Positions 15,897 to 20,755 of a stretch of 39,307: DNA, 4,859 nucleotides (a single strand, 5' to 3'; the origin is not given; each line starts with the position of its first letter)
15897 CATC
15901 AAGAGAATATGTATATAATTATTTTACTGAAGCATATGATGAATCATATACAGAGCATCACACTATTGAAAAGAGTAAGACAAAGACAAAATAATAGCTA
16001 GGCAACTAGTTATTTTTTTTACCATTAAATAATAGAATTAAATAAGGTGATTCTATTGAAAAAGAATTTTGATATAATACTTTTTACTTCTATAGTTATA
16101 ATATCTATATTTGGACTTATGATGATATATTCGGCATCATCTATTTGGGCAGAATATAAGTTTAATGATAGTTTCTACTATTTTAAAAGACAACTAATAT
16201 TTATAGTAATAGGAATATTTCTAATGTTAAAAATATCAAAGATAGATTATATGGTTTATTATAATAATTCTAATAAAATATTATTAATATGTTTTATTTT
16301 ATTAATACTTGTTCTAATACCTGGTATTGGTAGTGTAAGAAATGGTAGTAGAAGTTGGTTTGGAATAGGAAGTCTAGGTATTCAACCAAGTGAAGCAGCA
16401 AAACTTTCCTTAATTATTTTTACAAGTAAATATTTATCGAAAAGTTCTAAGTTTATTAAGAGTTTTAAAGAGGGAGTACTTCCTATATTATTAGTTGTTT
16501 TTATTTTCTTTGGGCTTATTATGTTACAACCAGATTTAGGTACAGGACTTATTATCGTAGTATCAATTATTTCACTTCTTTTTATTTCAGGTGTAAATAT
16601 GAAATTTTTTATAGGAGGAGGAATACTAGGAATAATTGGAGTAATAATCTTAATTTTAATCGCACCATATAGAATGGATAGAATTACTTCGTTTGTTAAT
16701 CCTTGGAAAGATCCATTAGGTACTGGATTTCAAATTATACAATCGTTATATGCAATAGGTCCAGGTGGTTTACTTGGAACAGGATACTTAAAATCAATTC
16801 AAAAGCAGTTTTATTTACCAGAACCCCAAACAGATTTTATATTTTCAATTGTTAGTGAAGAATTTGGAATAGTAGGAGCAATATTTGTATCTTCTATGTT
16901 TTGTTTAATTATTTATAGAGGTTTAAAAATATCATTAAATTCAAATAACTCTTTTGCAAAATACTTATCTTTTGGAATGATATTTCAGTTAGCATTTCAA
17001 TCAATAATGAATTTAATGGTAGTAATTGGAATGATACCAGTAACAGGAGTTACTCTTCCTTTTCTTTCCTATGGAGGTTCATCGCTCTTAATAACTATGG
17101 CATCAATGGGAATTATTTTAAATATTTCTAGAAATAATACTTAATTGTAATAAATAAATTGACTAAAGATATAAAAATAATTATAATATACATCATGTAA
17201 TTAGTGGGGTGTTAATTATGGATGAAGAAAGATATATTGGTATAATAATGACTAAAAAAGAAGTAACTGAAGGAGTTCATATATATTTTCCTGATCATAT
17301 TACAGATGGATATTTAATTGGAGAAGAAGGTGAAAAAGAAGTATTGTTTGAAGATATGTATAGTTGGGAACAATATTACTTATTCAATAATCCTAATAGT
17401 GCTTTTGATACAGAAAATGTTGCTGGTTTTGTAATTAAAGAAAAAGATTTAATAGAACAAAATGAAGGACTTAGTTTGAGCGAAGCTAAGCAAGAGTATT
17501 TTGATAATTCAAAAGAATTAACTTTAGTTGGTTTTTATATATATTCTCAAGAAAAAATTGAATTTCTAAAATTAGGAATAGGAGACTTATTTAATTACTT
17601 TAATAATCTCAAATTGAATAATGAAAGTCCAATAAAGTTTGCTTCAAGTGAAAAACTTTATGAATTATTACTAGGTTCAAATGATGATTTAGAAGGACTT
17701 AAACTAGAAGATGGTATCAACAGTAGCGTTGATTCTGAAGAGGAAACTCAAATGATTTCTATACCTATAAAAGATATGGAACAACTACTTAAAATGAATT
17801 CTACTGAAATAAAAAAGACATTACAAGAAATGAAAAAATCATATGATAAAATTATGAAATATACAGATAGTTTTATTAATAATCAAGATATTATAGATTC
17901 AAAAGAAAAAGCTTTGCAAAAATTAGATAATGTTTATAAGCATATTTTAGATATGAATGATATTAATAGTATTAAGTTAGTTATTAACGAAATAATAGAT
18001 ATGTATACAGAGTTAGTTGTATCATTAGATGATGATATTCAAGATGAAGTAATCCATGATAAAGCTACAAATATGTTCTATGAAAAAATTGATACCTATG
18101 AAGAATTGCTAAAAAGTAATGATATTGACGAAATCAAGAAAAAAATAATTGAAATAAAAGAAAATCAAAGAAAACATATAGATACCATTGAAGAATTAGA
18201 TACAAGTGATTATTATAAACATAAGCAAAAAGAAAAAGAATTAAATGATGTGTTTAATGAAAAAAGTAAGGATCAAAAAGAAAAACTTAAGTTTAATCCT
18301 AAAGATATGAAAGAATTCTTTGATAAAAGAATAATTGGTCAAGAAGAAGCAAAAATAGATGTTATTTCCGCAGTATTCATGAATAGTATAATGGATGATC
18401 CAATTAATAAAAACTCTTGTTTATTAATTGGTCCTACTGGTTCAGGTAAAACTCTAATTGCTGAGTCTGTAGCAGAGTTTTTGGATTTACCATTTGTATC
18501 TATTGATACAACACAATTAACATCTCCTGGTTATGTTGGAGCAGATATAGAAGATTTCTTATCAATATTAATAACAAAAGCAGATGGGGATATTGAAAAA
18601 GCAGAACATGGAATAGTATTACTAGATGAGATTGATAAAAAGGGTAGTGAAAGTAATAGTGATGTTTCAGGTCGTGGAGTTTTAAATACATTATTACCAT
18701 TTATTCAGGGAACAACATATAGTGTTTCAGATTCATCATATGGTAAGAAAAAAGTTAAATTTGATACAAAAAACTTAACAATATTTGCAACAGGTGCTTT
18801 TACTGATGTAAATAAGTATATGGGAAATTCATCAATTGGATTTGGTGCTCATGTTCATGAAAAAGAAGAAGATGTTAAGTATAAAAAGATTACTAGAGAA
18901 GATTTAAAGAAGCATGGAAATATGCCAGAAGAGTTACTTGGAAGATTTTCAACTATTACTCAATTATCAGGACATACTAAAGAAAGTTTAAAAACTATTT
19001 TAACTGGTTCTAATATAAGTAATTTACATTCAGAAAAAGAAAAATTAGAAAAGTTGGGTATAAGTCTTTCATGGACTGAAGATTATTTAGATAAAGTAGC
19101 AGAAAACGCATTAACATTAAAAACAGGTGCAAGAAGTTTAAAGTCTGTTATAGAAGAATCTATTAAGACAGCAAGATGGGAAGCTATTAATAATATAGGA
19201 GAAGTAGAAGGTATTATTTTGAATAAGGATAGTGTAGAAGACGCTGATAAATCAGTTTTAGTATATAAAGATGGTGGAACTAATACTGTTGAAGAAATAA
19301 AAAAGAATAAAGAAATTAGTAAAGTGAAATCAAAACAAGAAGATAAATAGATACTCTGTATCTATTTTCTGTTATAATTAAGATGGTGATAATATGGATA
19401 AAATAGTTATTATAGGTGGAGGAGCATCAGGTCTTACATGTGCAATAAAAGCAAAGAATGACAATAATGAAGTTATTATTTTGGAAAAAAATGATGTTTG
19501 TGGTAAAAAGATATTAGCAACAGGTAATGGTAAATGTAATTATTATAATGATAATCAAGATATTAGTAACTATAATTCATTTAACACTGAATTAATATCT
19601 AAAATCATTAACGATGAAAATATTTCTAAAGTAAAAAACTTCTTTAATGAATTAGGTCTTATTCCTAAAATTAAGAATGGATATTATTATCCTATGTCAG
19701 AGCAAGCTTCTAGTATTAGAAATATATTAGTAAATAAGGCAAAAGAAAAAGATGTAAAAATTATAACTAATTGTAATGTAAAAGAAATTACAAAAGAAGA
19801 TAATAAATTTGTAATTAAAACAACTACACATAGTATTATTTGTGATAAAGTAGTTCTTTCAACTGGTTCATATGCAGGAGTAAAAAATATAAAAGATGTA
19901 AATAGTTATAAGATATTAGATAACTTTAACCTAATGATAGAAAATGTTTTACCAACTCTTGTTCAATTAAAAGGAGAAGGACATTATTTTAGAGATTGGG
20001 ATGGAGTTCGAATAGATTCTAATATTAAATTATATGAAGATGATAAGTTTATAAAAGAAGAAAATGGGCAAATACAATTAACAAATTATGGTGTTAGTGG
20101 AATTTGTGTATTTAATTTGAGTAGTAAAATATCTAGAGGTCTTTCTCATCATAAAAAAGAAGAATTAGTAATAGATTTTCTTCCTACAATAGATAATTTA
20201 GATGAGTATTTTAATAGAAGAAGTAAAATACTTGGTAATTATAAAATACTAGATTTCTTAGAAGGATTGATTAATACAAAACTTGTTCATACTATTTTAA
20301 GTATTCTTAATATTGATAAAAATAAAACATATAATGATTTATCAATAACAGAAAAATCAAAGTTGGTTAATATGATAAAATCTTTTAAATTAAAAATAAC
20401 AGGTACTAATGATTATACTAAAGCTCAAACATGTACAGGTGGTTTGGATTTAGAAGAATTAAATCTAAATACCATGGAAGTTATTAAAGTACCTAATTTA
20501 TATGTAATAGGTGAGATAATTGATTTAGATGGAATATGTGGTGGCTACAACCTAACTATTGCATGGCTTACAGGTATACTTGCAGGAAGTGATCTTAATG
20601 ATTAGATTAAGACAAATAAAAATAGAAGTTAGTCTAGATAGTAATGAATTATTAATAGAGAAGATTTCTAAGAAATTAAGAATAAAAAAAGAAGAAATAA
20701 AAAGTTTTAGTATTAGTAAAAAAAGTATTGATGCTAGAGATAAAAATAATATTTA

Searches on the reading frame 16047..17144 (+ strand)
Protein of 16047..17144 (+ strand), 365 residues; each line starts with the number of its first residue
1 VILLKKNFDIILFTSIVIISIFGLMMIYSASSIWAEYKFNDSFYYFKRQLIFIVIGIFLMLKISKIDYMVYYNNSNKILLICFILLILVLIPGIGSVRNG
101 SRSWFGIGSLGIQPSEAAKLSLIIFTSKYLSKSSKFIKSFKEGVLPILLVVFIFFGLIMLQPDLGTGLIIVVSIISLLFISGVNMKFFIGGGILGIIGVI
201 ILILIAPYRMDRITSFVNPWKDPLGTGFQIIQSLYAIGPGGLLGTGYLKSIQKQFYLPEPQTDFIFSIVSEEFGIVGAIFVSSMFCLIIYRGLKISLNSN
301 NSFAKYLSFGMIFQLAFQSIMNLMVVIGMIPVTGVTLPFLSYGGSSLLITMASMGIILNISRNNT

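Call 34: search_protein_families(library=pfam, proteins=[window:16047-17144:+], max_evalue=0.00001)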
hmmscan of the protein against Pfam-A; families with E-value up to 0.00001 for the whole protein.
window:16047-17144:+ (365 aa): 1 family
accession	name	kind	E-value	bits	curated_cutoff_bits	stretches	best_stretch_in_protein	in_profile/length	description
PF01098.24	FTSW_RODA_SPOVE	-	4.2e-113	378.4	26.4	1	12-364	4-354/356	Cell cycle protein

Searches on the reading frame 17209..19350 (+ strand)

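Call 34: search_protein_families(library=pfam, proteins=[window:17209-19350:+], max_evalue=0.00001)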
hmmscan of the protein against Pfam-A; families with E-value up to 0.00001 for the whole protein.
window:17209-19350:+ (713 aa): 3 families
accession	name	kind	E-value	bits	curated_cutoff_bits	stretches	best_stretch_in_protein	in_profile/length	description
PF07724.20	AAA_2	-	3e-19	70.1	27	1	402-582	4-165/166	AAA domain (Cdc48 subfamily)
PF00004.35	AAA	-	6.4e-15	56.2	21.2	1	404-520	1-99/131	ATPase family associated with various cellular activities (AAA)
PF10431.15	ClpB_D2-small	-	8.2e-08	32.6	21.9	1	591-655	3-63/81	C-terminal, D2-small domain, of ClpB protein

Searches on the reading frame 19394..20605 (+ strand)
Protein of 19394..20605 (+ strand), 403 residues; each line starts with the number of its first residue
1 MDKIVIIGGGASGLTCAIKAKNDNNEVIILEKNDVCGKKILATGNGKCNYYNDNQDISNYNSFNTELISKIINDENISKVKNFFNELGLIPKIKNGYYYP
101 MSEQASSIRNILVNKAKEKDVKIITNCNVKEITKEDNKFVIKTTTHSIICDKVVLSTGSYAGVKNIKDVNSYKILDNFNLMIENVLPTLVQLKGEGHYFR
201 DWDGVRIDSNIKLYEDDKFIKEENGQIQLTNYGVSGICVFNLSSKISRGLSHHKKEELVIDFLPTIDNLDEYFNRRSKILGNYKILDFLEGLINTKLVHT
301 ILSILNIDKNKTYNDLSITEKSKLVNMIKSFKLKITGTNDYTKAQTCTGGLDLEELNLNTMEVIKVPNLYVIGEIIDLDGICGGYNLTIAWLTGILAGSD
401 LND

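Call 34: search_protein_families(library=pfam, proteins=[window:19394-20605:+], max_evalue=0.00001)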
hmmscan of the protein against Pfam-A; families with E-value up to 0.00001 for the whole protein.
window:19394-20605:+ (403 aa): 10 families
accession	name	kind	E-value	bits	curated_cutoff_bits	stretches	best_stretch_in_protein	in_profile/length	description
PF03486.20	HI0933_like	-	1.5e-56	192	50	1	3-399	2-243/244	HI0933-like protein Rossmann domain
PF22780.1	HI0933_like_1st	-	2e-23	83.4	27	1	187-345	2-164/165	HI0933-like protein barrel and H2TH domain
PF01266.30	DAO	-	6.4e-13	49.4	27.9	0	91-207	132-267/353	FAD dependent oxidoreductase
PF13738.12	Pyr_redox_3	-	6.4e-13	49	30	1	5-161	1-136/305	Pyridine nucleotide-disulphide oxidoreductase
PF07992.20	Pyr_redox_2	-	1.5e-12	48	26.1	0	104-161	181-239/291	Pyridine nucleotide-disulphide oxidoreductase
PF00070.33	Pyr_redox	-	5.4e-08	33.7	22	0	107-141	41-75/82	Pyridine nucleotide-disulphide oxidoreductase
PF01134.28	GIDA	-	1.5e-07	31.3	22.1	0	3-33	1-32/391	Glucose inhibited division protein A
PF12831.13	FAD_oxidored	-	2e-07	31.1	27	1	4-141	2-121/416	FAD dependent oxidoreductase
PF00890.30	FAD_binding_2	-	3.9e-07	30.1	20.4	1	4-38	2-36/414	FAD binding domain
PF13450.12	NAD_binding_8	-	2.7e-06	28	21.9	1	6-37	1-32/68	NAD(P)-binding Rossmann-like domain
